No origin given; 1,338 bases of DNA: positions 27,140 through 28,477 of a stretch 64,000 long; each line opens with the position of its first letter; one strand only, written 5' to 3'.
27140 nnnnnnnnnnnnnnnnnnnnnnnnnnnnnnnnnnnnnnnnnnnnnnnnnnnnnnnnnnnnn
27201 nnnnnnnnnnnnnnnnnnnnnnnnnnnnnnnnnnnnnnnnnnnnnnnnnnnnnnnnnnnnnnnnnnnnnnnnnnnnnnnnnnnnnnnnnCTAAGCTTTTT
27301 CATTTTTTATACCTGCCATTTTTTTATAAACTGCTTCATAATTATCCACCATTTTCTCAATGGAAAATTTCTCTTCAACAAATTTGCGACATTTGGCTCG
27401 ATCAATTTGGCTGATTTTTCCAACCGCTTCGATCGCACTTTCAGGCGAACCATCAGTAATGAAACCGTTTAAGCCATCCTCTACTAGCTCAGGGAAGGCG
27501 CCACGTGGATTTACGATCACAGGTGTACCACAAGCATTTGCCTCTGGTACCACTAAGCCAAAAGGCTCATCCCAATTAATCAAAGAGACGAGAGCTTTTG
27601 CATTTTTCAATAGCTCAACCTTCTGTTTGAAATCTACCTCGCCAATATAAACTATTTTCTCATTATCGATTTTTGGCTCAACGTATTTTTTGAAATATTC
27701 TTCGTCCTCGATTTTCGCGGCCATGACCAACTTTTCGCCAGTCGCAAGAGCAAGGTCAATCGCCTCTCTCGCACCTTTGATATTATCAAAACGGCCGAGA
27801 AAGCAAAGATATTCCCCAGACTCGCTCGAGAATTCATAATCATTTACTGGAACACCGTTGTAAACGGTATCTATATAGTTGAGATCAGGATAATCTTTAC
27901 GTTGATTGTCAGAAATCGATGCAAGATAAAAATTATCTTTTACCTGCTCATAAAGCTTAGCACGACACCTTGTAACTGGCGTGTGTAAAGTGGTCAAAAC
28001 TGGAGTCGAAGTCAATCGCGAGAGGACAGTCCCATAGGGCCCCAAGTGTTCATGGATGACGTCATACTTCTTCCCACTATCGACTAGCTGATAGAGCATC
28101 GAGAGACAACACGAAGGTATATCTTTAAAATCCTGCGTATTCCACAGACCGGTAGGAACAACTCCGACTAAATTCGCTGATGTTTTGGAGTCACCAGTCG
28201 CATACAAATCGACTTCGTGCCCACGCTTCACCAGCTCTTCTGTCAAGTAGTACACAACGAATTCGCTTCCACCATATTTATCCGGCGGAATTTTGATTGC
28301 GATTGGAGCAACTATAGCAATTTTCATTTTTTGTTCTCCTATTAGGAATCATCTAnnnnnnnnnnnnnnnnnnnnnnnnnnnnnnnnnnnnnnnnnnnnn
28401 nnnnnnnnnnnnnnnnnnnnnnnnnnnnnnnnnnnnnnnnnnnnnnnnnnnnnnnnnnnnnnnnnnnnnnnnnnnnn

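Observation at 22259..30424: Eight-gene sugar cluster combining GpgS/MpgS-like GT81 synthase plus MPGP-like phosphatase with an APH-fold kinase, GalT-like uridylyltransferase and three further GTs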

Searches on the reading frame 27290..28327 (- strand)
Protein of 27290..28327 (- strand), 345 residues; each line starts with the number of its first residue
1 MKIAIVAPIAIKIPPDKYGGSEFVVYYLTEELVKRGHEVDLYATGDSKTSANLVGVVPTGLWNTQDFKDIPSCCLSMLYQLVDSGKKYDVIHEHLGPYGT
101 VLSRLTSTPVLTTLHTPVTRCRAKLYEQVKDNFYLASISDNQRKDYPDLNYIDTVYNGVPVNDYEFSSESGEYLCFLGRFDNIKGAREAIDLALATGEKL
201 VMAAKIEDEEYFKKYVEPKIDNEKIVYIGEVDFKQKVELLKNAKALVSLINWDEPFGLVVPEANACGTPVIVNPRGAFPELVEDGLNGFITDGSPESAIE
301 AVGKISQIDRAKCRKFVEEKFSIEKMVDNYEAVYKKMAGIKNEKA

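Call 3: search_protein_families(library=pfam, proteins=[window:27290-28327:-], max_evalue=0.01)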
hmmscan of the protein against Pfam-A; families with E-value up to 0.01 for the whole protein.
window:27290-28327:- (345 aa): 5 families
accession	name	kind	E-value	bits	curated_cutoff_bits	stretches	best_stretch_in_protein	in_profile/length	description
PF00534.26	Glycos_transf_1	-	9.7e-21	74.5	26.4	1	169-317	13-166/172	Glycosyl transferases group 1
PF13692.12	Glyco_trans_1_4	-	2.3e-15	57.5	27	1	173-305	3-139/142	Glycosyl transferases group 1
PF13439.12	Glyco_transf_4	-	3.3e-13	50.4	28.5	1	18-123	1-112/170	Glycosyltransferase Family 4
PF13579.12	Glyco_trans_4_4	-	5.1e-08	33.8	29.7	1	19-119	1-104/158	Glycosyl transferase 4-like domain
PF20706.3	GT4-conflict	-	0.0045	16.5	26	1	245-288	283-326/385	Family 4 Glycosyltransferase in conflict systems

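Call 4: search_protein_families(library=ncbifam, proteins=[window:27290-28327:-], max_evalue=0.01)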
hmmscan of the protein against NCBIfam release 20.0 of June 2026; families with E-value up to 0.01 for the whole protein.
window:27290-28327:- (345 aa): 18 families
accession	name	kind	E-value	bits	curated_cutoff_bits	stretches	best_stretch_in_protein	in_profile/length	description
NF041010.1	glycosy_Agl16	equivalog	1.4e-22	80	575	1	150-310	156-319/352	glycosylation protein Agl16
TIGR03999.1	thiol_BshA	equivalog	2.1e-15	56.5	273.7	1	199-338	231-374/375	N-acetyl-alpha-D-glucosaminyl L-malate synthase BshA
TIGR02149.1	glgA_Coryne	subfamily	4e-15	55.8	302.4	1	10-295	7-335/391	glycogen synthase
NF046085.1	XrtY_assoc_Gly1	equivalog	6.5e-12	45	400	1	174-337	212-384/387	XrtY-associated glycosyltransferase XYAG1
TIGR03449.1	mycothiol_MshA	equivalog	1.4e-11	44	462.5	1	237-312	298-373/406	D-inositol-3-phosphate glycosyltransferase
NF053787.1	GlcN_PG_synth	equivalog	1.2e-10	40.8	480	1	238-337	257-359/361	N-acetylglucosaminyl phosphatidylglycerol synthase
NF041876.1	EPS_EpsE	equivalog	1.5e-09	37.6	400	1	223-307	276-360/389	exopolysaccharide biosynthesis GT4 family glycosyltransferase EpsE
TIGR03088.1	stp2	hypoth_equivalog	4.3e-09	35.9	409.05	1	241-336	270-372/374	TIGR03088 family PEP-CTERM/XrtA system glycosyltransferase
TIGR04047.1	MSMEG_0565_glyc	hypoth_equivalog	4.9e-09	35.7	259.85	1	180-290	215-323/373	MSMEG_0565 family glycosyltransferase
NF038255.1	exopoly_VpsD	equivalog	7.9e-09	34.8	300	1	208-337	245-379/381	VpsD family glycosyltransferase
NF012028.0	PRK15484.1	subfamily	3.1e-07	29.8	618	1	174-335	209-376/380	lipopolysaccharide N-acetylglucosaminyltransferase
NF038295.1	EPS_HpsP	equivalog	6.5e-07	28.7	550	1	174-335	210-385/388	hormogonium polysaccharide biosynthesis glycosyltransferase HpsP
TIGR02472.1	sucr_P_syn_N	equivalog_domain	7.1e-06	25.1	576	1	253-318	350-415/439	sucrose-phosphate synthase, putative, glycosyltransferase domain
NF047684.1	TeichurnBiosyTuaC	equivalog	1e-05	24.6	550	1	174-332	222-375/391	teichuronic acid biosynthesis protein TuaC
NF047880.1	glyco_SdgA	exception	3.8e-05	22.4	800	1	231-326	377-474/488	serine-aspartate repeat adhesin O-glycosyltransferase SdgA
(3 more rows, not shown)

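Call 33: search_protein_families(library=ncbifam, proteins=[L004:4561-5727:+, L004:5799-7085:+, L004:7182-8225:+, L004:8258-9217:+], max_evalue=0.00001)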
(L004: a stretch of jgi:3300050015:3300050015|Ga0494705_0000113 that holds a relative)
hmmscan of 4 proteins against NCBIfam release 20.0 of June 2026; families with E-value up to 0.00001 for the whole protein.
L004:4561-5727:+ (388 aa): 2 families
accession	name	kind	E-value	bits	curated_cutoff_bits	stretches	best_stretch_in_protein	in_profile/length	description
TIGR01482.1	SPP-subfamily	subfamily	6.4e-07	29.2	107.15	0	63-133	2-72/225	sucrose-phosphate phosphatase subfamily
TIGR01485.1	SPP_plant-cyano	equivalog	3.1e-06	26.9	183.65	0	201-314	115-217/249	sucrose-phosphate phosphatase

L004:5799-7085:+ (428 aa): 46 families (the best 25 are shown)
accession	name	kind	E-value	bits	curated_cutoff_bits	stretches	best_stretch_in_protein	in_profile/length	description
TIGR03449.1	mycothiol_MshA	equivalog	1.3e-91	307.5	462.5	1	8-420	1-405/406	D-inositol-3-phosphate glycosyltransferase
TIGR02149.1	glgA_Coryne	subfamily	2.7e-51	174.9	302.4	1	28-418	16-390/391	glycogen synthase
TIGR02472.1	sucr_P_syn_N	equivalog_domain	1.2e-44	152.9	576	1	26-413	24-436/439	sucrose-phosphate synthase, putative, glycosyltransferase domain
NF012028.0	PRK15484.1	subfamily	4.4e-33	114.9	618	1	161-411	131-371/380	lipopolysaccharide N-acetylglucosaminyltransferase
TIGR03999.1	thiol_BshA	equivalog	8.7e-33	113.8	273.7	1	97-419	75-374/375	N-acetyl-alpha-D-glucosaminyl L-malate synthase BshA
TIGR04047.1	MSMEG_0565_glyc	hypoth_equivalog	1.6e-29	103.2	259.85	1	29-417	13-373/373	MSMEG_0565 family glycosyltransferase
NF038295.1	EPS_HpsP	equivalog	8.7e-29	100.7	550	1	94-419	78-388/388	hormogonium polysaccharide biosynthesis glycosyltransferase HpsP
NF053787.1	GlcN_PG_synth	equivalog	4.8e-28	98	480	2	301-419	245-360/361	N-acetylglucosaminyl phosphatidylglycerol synthase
NF047684.1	TeichurnBiosyTuaC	equivalog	8.4e-27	94.1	550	1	99-419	99-390/391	teichuronic acid biosynthesis protein TuaC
NF041876.1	EPS_EpsE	equivalog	6.7e-25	88.1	400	1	193-409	186-387/389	exopolysaccharide biosynthesis GT4 family glycosyltransferase EpsE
TIGR04157.1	glyco_rSAM_CFB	subfamily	2.4e-24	86.1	400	1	158-414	158-405/406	TIGR04157 family glycosyltransferase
NF041010.1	glycosy_Agl16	equivalog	8.8e-22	77.4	575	1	160-418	124-351/352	glycosylation protein Agl16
TIGR02095.1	glgA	subfamily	2.4e-21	76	328.45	1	188-418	255-477/477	glycogen/starch synthase, ADP-glucose type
TIGR04063.1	stp3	hypoth_equivalog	5.8e-20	71.5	442.05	1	106-419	90-396/397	TIGR04063 family PEP-CTERM/XrtA system glycosyltransferase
TIGR03088.1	stp2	hypoth_equivalog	7.5e-20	71.3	409.05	1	192-418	159-373/374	TIGR03088 family PEP-CTERM/XrtA system glycosyltransferase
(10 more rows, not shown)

L004:7182-8225:+ (347 aa): 15 families
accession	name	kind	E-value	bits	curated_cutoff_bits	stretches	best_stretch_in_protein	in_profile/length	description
NF041010.1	glycosy_Agl16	equivalog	3.7e-25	88.5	575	1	1-309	1-316/352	glycosylation protein Agl16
TIGR02149.1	glgA_Coryne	subfamily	2.6e-18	66.3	302.4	1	174-308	202-341/391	glycogen synthase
TIGR03999.1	thiol_BshA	equivalog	1.2e-17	64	273.7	1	215-344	240-374/375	N-acetyl-alpha-D-glucosaminyl L-malate synthase BshA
NF046085.1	XrtY_assoc_Gly1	equivalog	8.7e-13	47.9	400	1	203-344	238-385/387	XrtY-associated glycosyltransferase XYAG1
NF041876.1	EPS_EpsE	equivalog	2.1e-12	47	400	1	222-303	268-348/389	exopolysaccharide biosynthesis GT4 family glycosyltransferase EpsE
NF038295.1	EPS_HpsP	equivalog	1.8e-09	37.1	550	1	175-308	206-345/388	hormogonium polysaccharide biosynthesis glycosyltransferase HpsP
NF053787.1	GlcN_PG_synth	equivalog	3.2e-09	36.1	480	1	247-342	259-358/361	N-acetylglucosaminyl phosphatidylglycerol synthase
TIGR04047.1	MSMEG_0565_glyc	hypoth_equivalog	4.3e-09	35.9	259.85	1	198-302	220-328/373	MSMEG_0565 family glycosyltransferase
TIGR02095.1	glgA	subfamily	3.2e-08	32.7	328.45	1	176-342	294-476/477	glycogen/starch synthase, ADP-glucose type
NF012028.0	PRK15484.1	subfamily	4.9e-08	32.5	618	1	219-316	244-340/380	lipopolysaccharide N-acetylglucosaminyltransferase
TIGR03088.1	stp2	hypoth_equivalog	8.7e-08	31.6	409.05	1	201-343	222-373/374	TIGR03088 family PEP-CTERM/XrtA system glycosyltransferase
TIGR03449.1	mycothiol_MshA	equivalog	9.7e-08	31.3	462.5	1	250-344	303-404/406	D-inositol-3-phosphate glycosyltransferase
NF038298.1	EPS_HpsO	equivalog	2.4e-07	29.9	575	1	254-322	292-358/388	hormogonium polysaccharide biosynthesis glycosyltransferase HpsO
NF038255.1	exopoly_VpsD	equivalog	1.1e-06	27.8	300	0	206-344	239-380/381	VpsD family glycosyltransferase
NF047684.1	TeichurnBiosyTuaC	equivalog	1.4e-06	27.5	550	1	170-343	213-389/391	teichuronic acid biosynthesis protein TuaC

L004:8258-9217:+ (319 aa): 0 families

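Call 41: search_protein_families(library=pfam, proteins=[L004:8258-9217:+, L004:4561-5727:+], max_evalue=0.01)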
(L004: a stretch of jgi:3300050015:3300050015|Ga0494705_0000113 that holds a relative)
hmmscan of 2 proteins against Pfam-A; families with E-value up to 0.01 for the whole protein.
L004:8258-9217:+ (319 aa): 3 families
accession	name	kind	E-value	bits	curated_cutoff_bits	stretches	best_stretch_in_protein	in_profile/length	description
PF01636.29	APH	-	6.1e-09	36.4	23.2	1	40-241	14-216/239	Phosphotransferase enzyme family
PF19974.5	TCAD9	-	1.5e-05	24.8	40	1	179-241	282-344/429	Ternary complex associated domain 9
PF01633.27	Choline_kinase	-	0.0022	17.8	29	1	167-232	141-202/300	Choline/ethanolamine kinase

L004:4561-5727:+ (388 aa): 2 families
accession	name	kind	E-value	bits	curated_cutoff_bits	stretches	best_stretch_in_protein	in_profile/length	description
PF05116.19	S6PP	-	5.5e-13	49.5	20.3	2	200-314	112-215/247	Sucrose-6F-phosphate phosphohydrolase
PF08282.18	Hydrolase_3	-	5.5e-06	26.7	20.9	1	62-325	1-247/255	haloacid dehalogenase-like hydrolase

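Call 68: search_protein_families(library=padloc, proteins=[window:27290-28327:-, L004:5799-7085:+, L004:8258-9217:+, L004:4561-5727:+], max_evalue=0.001)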
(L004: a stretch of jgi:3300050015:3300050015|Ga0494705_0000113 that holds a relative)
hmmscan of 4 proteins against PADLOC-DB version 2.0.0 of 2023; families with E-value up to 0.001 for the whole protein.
window:27290-28327:- (345 aa): 0 families

L004:5799-7085:+ (428 aa): 0 families

L004:8258-9217:+ (319 aa): 0 families

L004:4561-5727:+ (388 aa): 0 families
